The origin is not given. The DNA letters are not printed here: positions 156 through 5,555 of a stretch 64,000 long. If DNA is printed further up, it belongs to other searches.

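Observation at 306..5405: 1699-aa Sec-secreted haem peroxidase fused to RTX repeats, two PASTA-like domains and an unknown C-terminal domain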

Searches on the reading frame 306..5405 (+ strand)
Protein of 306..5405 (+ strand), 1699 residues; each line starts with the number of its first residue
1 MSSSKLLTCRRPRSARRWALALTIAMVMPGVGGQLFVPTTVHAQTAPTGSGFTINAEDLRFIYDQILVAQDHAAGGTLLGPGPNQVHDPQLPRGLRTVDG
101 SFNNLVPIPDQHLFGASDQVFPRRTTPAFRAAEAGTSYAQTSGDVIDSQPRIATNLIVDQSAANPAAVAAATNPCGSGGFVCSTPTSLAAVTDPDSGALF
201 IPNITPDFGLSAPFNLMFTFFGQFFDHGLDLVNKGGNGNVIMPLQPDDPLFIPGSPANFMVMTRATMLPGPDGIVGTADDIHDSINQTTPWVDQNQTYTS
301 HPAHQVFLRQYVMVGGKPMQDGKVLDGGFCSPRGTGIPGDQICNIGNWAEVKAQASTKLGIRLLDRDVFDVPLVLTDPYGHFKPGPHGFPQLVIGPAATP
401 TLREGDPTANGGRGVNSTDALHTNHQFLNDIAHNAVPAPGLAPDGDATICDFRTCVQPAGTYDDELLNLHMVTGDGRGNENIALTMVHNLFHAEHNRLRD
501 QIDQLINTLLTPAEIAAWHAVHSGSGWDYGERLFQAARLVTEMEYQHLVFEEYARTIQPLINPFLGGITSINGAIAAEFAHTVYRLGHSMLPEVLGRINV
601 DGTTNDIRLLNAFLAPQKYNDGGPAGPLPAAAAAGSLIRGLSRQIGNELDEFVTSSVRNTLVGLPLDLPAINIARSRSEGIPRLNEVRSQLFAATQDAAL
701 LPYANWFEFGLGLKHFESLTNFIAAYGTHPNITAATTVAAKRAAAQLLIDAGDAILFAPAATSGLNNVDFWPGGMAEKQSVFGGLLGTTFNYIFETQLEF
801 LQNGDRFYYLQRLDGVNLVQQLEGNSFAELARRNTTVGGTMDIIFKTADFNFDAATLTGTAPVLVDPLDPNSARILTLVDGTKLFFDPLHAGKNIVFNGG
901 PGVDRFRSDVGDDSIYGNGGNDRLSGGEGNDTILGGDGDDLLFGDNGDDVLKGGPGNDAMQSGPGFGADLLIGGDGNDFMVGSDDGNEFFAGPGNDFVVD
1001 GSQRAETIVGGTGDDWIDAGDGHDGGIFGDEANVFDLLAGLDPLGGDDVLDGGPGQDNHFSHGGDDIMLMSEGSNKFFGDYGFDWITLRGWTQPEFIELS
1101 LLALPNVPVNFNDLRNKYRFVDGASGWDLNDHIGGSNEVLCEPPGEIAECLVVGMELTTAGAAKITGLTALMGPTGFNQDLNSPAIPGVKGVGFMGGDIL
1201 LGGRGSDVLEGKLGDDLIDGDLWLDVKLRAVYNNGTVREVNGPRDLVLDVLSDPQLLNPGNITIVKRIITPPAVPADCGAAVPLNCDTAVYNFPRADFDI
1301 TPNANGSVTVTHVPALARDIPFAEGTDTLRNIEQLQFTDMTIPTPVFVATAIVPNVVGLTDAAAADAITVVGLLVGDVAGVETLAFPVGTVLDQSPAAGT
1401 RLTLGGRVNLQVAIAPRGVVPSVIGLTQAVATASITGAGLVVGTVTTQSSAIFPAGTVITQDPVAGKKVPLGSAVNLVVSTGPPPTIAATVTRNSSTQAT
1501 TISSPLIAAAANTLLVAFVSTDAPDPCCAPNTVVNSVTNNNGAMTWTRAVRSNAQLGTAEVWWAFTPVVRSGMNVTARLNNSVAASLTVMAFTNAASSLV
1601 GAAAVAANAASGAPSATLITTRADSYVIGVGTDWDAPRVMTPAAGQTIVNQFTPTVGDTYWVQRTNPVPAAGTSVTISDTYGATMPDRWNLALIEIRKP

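Call 5: search_protein_families(library=pfam, proteins=[window:306-5402:+], max_evalue=1)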
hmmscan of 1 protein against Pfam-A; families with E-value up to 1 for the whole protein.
window:306-5402:+ (1699 aa): 3 families
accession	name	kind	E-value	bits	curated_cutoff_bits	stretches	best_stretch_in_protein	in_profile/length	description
PF03098.20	An_peroxidase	-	8.1e-50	170.3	25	3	471-691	210-416/530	Animal haem peroxidase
PF00353.25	HemolysinCabind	-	1e-21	76.9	23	5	899-933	2-36/36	RTX calcium-binding nonapeptide repeat (4 copies)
PF03793.24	PASTA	-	5.1e-19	68.4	23.2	2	1419-1481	2-64/64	PASTA domain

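Call 6: search_protein_families(library=ncbifam, proteins=[window:306-5402:+], max_evalue=1)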
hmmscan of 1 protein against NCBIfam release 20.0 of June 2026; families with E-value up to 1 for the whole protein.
window:306-5402:+ (1699 aa): 7 families
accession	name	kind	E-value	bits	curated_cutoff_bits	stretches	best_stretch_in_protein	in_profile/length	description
NF033483.0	PknB_PASTA_kin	equivalog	6.4e-19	68.4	450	1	1351-1500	365-515/563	Stk1 family PASTA domain-containing Ser/Thr kinase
NF033943.0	RTX_toxin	subfamily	6.5e-15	54.4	1000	2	896-1002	689-793/930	RTX family hemolysin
NF046115.1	Ca_rpt_SMc04171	equivalog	1.3e-09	37.8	625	2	891-965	411-485/574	SMc04171 family calcium-binding repeat protein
NF033203.1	entero_EhxA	exception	3e-08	32.3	2000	2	891-996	716-820/997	enterohemolysin EhxA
NF053766.1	ZapA_metallo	exception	7.2e-06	25.3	940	2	904-959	331-386/483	ZapA family metalloprotease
NF035945.1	Zn_serralysin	subfamily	0.0042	16.3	500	2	934-981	323-368/462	serralysin family metalloprotease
NF050046.1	PueAB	exception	0.19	10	670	2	929-980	368-417/616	polyurethane esterase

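Call 9: search_solved_structures(query=window:306-5402:+, max_evalue=0.01)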
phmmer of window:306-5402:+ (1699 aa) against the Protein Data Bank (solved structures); distinct sequences matched with E-value up to 0.01: 59.
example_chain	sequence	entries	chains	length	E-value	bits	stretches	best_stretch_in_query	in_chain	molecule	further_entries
7usl_C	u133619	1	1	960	5.7e-28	100.3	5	904-999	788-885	Bifunctional hemolysin-adenylate cyclase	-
8s6c_A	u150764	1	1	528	2.1e-23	85.1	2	472-691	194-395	Lactoperoxidase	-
6erc_A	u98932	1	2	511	2.6e-17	64.9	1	473-691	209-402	Peroxinectin A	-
6sus_A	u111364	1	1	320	1.6e-15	59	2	904-999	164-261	Bifunctional hemolysin/adenylate cyclase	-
7rah_E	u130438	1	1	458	1.3e-14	56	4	905-965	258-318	Bifunctional adenylate cyclase toxin/hemolysin CyaA,Bifunctional adenylate cyclase toxin/h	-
9p6c_A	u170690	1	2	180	8.1e-13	50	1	899-999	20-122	Hemolysin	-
9p0c_A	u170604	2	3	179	1.1e-10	42.9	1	899-999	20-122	Hemolysin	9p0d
5cvw_A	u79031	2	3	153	3.7e-10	41.2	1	906-999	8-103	Bifunctional hemolysin/adenylate cyclase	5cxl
1cxp_C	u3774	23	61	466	2.5e-09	38.5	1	472-688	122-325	MYELOPEROXIDASE | Myeloperoxidase heavy chain | Isoform H14 of Myeloperoxidase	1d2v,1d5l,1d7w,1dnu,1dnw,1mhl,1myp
5qj2_B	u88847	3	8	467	2.5e-09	38.4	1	472-688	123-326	Myeloperoxidase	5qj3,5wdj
3f9p_C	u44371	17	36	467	2.6e-09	38.4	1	472-688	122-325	Myeloperoxidase | MYELOPEROXIDASE HEAVY CHAIN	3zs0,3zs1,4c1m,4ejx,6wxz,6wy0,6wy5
7qzr_D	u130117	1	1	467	2.6e-09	38.4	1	472-688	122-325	Myeloperoxidase heavy chain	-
6azp_A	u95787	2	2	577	3.9e-09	37.8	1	472-688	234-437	Myeloperoxidase | Myeloperoxidase light chain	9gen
5uzu_A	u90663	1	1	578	3.9e-09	37.8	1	472-688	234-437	Myeloperoxidase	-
7oih_A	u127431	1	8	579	4e-09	37.8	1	472-688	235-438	Myeloperoxidase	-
3py9_A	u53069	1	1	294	0.00033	21.5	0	1353-1488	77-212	Protein kinase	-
3m9g_A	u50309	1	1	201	0.00054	20.8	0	1353-1482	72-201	Protein kinase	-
2kui_A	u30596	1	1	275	0.00089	20.1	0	1419-1484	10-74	Serine/threonine-protein kinase pknB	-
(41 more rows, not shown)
